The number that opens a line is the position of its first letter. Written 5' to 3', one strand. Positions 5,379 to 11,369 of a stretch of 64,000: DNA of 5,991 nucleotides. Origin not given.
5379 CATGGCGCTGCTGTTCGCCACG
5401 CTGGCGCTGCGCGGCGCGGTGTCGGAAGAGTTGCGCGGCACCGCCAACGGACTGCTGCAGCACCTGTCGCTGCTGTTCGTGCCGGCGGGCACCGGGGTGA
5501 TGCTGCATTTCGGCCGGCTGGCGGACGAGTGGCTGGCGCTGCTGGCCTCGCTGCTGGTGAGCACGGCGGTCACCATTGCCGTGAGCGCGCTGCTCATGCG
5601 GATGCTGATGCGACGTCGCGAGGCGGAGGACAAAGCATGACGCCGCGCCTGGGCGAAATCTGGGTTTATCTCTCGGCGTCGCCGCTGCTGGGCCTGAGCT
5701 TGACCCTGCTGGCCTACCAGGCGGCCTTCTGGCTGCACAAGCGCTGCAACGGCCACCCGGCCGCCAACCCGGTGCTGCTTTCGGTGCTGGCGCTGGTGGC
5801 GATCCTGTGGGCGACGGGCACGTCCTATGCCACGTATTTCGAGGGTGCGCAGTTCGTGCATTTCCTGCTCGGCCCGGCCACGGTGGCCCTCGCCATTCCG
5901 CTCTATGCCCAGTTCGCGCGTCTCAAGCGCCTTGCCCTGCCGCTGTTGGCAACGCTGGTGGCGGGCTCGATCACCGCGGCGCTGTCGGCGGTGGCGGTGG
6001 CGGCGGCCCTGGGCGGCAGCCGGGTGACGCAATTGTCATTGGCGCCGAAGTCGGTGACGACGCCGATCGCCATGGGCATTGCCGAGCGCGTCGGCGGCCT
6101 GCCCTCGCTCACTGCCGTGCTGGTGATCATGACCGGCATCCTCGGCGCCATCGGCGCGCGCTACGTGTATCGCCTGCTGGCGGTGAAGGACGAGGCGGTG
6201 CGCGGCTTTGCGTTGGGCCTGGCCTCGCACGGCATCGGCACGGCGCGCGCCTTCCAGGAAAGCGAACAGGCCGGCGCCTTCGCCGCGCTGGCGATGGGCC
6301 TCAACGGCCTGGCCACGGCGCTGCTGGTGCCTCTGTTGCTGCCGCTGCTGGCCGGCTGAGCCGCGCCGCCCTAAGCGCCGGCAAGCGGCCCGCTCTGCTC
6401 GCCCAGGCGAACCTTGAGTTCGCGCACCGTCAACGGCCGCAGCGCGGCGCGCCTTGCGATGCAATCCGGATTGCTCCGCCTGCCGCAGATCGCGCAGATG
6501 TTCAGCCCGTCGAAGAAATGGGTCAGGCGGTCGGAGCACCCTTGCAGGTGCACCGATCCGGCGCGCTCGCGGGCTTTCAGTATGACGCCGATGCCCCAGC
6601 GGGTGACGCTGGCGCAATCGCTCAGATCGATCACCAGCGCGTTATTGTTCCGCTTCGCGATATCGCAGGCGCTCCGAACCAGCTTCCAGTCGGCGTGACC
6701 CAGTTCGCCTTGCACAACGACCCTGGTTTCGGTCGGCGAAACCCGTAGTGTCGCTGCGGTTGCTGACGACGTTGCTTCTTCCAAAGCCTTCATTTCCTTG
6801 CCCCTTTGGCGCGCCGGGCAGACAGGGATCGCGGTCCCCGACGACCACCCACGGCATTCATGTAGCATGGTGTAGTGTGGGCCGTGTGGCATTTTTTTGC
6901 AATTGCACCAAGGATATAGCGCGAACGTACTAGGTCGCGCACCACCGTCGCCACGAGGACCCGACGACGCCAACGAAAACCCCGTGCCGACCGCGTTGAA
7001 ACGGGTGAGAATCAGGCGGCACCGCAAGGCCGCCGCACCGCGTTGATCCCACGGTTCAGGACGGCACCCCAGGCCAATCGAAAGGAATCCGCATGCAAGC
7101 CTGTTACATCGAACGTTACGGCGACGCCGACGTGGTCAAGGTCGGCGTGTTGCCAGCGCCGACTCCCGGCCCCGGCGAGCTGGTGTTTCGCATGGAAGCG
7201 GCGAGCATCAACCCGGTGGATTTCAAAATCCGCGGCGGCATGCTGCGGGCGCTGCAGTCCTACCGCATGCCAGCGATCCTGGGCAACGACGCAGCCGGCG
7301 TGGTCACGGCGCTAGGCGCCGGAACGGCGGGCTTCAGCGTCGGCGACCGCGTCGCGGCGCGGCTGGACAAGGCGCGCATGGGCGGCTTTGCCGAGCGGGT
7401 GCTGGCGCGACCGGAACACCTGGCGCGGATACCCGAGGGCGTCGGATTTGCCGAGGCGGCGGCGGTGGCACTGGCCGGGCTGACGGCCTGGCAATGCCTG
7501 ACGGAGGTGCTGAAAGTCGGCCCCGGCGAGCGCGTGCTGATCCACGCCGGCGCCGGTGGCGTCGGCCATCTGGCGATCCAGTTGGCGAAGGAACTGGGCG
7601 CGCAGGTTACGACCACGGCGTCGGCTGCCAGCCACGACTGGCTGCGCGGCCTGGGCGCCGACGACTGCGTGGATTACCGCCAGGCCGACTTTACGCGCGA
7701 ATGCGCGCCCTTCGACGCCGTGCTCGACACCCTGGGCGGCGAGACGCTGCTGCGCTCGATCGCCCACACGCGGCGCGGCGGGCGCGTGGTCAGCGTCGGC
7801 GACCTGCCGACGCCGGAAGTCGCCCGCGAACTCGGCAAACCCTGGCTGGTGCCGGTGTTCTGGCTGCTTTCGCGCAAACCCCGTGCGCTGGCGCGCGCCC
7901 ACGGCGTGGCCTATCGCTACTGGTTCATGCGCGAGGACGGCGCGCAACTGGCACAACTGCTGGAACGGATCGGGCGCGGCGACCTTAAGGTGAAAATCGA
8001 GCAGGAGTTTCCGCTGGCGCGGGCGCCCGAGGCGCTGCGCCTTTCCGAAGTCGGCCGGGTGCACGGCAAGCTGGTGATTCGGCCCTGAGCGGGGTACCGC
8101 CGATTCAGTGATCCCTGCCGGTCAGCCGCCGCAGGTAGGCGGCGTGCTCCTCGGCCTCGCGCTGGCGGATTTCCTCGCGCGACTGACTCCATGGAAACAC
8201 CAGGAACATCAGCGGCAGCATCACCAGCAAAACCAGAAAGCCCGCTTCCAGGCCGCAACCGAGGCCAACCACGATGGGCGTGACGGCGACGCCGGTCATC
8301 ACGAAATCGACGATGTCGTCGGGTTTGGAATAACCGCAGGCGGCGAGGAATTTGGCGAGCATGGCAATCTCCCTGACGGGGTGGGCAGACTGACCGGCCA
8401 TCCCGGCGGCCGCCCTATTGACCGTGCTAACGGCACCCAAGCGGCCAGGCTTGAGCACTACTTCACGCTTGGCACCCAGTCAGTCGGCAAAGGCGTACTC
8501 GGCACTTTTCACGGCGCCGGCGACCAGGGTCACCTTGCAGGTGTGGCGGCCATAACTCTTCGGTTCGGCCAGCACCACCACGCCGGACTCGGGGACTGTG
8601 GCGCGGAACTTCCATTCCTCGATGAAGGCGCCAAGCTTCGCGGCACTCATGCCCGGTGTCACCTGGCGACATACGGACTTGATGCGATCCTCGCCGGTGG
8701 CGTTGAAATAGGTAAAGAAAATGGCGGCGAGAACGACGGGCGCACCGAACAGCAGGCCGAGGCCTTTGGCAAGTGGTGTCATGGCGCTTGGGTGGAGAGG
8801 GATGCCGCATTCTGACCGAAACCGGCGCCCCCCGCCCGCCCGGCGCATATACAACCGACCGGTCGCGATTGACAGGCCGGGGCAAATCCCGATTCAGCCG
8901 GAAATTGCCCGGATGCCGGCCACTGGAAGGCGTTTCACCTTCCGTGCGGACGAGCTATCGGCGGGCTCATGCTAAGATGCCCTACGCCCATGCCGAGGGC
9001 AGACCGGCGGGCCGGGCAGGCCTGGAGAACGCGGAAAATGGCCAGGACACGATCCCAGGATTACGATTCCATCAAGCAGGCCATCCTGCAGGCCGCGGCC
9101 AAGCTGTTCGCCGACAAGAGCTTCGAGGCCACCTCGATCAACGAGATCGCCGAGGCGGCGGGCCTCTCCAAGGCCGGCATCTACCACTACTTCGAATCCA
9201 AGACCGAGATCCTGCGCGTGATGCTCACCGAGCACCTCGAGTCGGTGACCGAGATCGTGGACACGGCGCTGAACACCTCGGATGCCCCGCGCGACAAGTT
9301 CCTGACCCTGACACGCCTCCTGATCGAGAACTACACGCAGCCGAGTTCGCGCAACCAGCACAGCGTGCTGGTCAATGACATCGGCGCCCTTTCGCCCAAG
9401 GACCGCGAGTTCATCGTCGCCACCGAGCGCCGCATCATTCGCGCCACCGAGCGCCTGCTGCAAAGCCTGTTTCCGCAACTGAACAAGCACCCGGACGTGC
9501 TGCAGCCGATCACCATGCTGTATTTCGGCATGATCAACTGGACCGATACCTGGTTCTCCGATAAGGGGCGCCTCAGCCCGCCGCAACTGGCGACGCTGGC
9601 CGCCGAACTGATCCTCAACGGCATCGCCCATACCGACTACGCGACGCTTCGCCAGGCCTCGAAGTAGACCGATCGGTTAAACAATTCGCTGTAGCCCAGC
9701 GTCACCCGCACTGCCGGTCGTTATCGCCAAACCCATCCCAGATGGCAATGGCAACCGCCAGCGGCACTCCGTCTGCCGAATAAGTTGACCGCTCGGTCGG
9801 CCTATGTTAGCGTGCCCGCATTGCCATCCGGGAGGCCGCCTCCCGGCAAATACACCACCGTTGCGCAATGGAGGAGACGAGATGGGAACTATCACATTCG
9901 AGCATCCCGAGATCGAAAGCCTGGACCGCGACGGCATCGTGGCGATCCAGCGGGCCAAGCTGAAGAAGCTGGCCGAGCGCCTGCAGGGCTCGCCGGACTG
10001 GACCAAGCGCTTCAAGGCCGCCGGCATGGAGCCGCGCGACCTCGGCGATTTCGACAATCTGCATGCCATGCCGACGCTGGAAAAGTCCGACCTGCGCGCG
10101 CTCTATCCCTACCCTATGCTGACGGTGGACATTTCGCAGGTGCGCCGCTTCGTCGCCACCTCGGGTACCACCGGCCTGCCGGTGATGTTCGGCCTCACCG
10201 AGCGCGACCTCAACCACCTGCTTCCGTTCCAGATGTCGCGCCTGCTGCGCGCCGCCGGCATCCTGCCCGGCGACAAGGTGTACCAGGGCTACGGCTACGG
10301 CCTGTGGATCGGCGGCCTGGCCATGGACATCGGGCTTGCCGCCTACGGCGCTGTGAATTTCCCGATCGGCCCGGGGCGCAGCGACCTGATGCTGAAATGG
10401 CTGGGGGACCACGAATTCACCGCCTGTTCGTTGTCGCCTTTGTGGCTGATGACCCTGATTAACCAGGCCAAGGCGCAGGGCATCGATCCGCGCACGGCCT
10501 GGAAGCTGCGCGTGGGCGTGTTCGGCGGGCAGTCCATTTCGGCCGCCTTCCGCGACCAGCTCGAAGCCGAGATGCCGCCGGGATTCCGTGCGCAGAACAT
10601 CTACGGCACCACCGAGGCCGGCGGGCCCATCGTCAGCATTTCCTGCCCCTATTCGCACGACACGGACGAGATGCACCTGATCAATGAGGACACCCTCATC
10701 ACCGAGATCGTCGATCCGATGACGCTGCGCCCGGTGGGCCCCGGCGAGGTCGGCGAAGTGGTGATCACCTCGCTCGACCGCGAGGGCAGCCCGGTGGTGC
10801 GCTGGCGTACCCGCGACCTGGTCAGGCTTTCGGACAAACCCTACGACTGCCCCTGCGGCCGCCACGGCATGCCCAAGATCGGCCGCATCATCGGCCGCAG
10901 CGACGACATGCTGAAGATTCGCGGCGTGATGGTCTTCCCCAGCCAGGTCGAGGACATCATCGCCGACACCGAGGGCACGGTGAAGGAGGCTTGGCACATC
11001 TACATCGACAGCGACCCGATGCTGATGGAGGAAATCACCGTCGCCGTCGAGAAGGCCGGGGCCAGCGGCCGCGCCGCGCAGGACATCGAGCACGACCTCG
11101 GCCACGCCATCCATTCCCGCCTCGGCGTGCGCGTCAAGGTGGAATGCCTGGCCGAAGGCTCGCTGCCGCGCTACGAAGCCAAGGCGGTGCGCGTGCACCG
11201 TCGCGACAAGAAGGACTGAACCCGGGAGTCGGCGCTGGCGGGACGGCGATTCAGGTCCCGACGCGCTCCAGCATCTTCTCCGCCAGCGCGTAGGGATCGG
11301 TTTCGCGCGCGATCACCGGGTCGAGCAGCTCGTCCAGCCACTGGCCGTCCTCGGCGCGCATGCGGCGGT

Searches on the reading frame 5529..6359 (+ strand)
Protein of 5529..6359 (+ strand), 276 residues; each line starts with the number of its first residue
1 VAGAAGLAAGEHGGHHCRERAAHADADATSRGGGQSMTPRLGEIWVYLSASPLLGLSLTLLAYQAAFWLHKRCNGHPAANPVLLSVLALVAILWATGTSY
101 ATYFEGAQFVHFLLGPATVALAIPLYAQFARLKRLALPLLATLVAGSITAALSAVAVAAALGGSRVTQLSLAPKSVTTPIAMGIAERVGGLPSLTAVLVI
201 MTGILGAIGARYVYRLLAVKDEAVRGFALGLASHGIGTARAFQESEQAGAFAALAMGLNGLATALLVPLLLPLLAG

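Call 46: search_protein_families(library=pfam, proteins=[window:5529-6359:+], max_evalue=0.00001)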
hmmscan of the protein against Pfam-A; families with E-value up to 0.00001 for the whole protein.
window:5529-6359:+ (276 aa): 1 family
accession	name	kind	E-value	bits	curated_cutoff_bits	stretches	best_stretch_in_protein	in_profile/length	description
PF04172.21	LrgB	-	1.8e-79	266.5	25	1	59-272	1-213/214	LrgB-like family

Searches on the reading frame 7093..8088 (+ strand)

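Call 46: search_protein_families(library=pfam, proteins=[window:7093-8088:+], max_evalue=0.00001)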
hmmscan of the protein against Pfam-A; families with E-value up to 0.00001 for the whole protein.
window:7093-8088:+ (331 aa): 3 families
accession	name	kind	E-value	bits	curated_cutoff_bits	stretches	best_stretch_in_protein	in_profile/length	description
PF13602.12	ADH_zinc_N_2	-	3e-26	93.3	27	1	187-329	1-134/134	Zinc-binding dehydrogenase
PF00107.32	ADH_zinc_N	-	4.4e-16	59.4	31.8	1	156-242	1-95/129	Zinc-binding dehydrogenase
PF08240.17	ADH_N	-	7.5e-15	55.5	23.5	1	26-115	1-104/104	Alcohol dehydrogenase GroES-like domain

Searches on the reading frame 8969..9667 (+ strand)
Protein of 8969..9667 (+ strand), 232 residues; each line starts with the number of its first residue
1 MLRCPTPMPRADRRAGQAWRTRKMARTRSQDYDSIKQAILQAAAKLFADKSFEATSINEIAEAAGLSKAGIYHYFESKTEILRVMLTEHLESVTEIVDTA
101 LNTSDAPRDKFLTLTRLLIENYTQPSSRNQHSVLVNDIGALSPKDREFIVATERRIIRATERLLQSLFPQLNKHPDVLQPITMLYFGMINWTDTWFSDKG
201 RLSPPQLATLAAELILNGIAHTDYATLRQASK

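Call 46: search_protein_families(library=pfam, proteins=[window:8969-9667:+], max_evalue=0.00001)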
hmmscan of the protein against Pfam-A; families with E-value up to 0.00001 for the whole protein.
window:8969-9667:+ (232 aa): 2 families
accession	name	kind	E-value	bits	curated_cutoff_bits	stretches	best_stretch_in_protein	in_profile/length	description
PF00440.29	TetR_N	-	1.5e-17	63.6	24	1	39-83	1-45/47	Bacterial regulatory proteins, tetR family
PF17932.6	TetR_C_24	-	1.9e-17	64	26.4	1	105-219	2-114/114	Tetracyclin repressor-like, C-terminal domain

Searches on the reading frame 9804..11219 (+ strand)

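Call 46: search_protein_families(library=pfam, proteins=[window:9804-11219:+], max_evalue=0.00001)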
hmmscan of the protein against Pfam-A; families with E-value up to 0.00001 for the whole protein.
window:9804-11219:+ (471 aa): 2 families
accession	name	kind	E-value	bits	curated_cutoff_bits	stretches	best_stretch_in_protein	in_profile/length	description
PF14535.12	AMP-binding_C_2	-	4.8e-16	59.3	25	1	374-464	1-92/96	AMP-binding enzyme C-terminal domain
PF00501.34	AMP-binding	-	3.9e-13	49.4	29.9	1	119-322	170-375/384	AMP-binding enzyme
